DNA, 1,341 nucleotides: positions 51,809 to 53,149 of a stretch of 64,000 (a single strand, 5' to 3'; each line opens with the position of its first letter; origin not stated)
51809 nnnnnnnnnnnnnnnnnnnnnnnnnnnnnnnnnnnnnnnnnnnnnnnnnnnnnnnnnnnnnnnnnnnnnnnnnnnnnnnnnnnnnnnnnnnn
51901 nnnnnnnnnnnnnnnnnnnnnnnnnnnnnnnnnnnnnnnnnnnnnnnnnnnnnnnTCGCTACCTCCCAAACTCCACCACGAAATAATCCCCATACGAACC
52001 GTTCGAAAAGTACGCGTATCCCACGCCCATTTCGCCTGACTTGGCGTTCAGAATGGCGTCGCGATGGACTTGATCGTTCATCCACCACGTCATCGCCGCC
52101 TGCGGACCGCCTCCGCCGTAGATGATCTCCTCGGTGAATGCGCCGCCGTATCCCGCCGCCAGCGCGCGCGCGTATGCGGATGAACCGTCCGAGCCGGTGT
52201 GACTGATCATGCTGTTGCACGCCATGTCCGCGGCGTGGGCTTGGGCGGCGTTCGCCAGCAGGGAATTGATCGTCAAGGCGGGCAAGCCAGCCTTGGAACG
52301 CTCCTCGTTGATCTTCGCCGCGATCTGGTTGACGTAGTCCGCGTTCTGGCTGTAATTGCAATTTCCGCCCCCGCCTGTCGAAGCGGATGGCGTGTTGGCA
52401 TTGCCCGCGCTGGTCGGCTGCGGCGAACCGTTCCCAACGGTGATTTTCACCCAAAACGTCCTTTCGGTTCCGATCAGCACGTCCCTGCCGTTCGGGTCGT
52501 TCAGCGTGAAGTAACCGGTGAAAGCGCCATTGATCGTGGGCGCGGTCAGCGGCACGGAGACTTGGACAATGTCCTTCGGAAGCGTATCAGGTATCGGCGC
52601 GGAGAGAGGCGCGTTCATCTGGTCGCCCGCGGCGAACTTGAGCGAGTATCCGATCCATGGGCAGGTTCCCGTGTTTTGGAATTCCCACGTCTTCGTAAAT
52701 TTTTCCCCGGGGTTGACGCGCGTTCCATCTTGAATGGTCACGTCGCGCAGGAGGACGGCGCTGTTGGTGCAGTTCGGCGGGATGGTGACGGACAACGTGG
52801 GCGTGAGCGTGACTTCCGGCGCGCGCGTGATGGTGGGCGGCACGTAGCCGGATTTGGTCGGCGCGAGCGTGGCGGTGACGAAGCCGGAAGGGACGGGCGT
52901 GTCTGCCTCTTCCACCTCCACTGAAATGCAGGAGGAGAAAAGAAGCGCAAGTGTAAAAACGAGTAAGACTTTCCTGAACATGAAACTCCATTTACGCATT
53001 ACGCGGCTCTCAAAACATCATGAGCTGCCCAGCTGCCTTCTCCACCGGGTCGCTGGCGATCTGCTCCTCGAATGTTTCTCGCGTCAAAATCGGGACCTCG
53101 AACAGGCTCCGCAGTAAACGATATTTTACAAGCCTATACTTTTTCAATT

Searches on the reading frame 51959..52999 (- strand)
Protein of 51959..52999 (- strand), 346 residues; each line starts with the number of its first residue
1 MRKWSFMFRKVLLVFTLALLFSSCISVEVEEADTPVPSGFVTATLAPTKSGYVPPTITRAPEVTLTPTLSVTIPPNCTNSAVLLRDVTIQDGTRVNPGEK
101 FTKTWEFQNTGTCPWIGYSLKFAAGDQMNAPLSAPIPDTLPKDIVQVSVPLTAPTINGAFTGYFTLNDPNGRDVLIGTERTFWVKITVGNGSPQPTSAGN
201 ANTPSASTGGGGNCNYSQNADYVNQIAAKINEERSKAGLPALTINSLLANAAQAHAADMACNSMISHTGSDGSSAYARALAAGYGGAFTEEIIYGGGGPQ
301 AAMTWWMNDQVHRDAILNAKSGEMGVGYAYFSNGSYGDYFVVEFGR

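Call 101: search_protein_families(library=pfam, proteins=[window:51959-52999:-], max_evalue=0.0001)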
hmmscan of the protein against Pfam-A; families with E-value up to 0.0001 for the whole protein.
window:51959-52999:- (346 aa): 2 families
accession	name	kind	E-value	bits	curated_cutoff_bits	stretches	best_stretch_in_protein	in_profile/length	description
PF00188.32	CAP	-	2.7e-21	77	21.1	1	229-344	3-117/117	Cysteine-rich secretory protein family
PF16158.11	N_BRCA1_IG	-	9.4e-21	74.8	28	1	88-188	1-108/108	Ig-like domain from next to BRCA1 gene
